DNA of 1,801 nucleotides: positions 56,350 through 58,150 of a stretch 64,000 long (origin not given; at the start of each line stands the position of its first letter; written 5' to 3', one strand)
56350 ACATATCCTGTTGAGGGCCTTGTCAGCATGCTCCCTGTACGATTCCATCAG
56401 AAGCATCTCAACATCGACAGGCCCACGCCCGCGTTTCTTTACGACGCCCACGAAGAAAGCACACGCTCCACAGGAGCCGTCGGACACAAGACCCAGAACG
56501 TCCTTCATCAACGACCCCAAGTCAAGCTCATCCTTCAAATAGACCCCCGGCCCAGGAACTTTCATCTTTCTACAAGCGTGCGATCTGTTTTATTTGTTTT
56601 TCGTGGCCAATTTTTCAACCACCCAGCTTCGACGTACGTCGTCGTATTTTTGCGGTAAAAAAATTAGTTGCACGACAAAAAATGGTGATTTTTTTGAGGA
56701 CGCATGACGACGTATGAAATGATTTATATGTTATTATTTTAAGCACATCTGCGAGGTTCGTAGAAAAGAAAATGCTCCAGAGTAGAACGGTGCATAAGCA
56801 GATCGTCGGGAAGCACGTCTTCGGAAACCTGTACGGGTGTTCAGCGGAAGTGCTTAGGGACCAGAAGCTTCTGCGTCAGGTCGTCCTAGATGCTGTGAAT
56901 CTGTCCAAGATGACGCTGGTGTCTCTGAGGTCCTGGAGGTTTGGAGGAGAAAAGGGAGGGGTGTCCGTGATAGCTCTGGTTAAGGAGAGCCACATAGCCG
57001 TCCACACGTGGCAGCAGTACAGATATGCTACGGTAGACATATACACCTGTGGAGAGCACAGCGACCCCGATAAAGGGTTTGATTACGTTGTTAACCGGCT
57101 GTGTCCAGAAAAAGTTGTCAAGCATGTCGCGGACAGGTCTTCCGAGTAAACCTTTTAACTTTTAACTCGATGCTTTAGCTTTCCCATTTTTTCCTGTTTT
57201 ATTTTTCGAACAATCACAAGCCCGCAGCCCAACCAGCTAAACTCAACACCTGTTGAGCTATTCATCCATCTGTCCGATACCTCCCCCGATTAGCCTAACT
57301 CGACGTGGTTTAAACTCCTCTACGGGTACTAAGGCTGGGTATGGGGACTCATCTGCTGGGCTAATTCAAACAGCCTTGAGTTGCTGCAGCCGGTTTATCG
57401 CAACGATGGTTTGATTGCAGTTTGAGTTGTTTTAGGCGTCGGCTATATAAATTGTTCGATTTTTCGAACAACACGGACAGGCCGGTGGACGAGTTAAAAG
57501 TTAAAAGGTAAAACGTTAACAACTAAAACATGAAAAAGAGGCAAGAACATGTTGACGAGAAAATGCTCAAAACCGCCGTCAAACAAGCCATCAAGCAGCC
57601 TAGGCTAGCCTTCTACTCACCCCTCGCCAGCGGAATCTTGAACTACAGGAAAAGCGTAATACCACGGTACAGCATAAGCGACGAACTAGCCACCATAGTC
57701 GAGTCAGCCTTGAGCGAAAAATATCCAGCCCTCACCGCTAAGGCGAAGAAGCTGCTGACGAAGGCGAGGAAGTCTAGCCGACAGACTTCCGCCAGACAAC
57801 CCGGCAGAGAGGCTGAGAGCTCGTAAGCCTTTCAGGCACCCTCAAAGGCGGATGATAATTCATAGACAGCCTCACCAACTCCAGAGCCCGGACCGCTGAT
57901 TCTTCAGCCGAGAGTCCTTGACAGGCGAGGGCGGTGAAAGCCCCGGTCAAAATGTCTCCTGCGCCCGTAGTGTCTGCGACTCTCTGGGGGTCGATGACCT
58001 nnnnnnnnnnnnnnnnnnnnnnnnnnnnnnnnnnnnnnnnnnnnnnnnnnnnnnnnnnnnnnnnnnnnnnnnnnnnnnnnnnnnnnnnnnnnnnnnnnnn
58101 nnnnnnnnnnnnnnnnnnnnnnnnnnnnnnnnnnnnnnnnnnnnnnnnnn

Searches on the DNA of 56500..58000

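Call 3: search_rna_families(source=window, start=56500, end=58000, threshold=evalue, max_evalue=1, show_alignments=3)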
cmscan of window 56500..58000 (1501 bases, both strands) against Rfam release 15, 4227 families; matches with E-value up to 1: 0.
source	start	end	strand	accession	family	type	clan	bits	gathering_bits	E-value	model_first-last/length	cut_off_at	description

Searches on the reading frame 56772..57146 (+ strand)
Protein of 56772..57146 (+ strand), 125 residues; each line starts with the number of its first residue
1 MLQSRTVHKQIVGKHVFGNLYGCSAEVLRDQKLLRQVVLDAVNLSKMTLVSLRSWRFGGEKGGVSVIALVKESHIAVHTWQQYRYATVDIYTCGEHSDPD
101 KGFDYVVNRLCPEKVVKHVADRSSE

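Call 10: find_encoding_contigs(protein=window:56772-57146:+, flank=10000, max_places=10)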
Protein window:56772-57146:+ (125 aa): 4 contigs read that carry it; 3 places shown.
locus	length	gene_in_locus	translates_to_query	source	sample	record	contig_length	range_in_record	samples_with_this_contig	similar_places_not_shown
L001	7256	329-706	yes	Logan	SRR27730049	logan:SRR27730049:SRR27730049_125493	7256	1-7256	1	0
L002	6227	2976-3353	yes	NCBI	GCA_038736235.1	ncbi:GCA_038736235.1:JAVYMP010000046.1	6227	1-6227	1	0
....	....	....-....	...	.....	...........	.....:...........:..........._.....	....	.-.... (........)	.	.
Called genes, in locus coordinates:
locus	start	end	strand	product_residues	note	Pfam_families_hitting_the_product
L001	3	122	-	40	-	?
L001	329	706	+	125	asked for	PF02675:AdoMet_dc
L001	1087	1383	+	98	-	-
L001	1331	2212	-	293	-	PF00294:PfkB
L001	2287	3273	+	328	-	PF04055:Radical_SAM, PF08608:Wyosine_form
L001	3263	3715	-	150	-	PF11969:DcpS_C, PF01230:HIT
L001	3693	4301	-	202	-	PF04471:Mrr_cat (weak), PF08378:NERD (weak)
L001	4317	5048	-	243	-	PF01996:F420_ligase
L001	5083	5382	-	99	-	-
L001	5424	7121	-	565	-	PF02369:Big_1 (faint), PF13620:CarboxypepD_reg (weak), PF17210:SdrD_B (faint), PF17789:MG4 (faint), PF24025:Ig_DR_A0283-like (faint), PF24107:DUF7382 (faint), PF13620:CarboxypepD_reg (weak)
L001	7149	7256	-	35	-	?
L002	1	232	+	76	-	PF01967:MoaC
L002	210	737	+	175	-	PF00994:MoCF_biosynth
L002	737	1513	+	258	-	PF23023:Anti-Pycsar_Apyc1, PF00753:Lactamase_B (weak), PF12706:Lactamase_B_2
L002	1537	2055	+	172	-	PF06559:DCD_N (faint), PF22769:DCD, PF00692:dUTPase (weak)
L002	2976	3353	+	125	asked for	PF02675:AdoMet_dc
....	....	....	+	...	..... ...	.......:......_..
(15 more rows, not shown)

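Call 42: search_protein_families(library=pfam, proteins=[window:56772-57146:+], max_evalue=1)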
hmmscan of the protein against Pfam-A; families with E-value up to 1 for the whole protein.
window:56772-57146:+ (125 aa): 2 families
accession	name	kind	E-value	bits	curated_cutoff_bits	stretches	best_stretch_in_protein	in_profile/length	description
PF02675.21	AdoMet_dc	-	2e-35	121.8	25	1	15-122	1-106/107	S-adenosylmethionine decarboxylase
PF21770.3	MgtC_SapB_C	-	0.071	14.1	27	1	30-70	11-49/77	MGTC/SAPB C-terminal domain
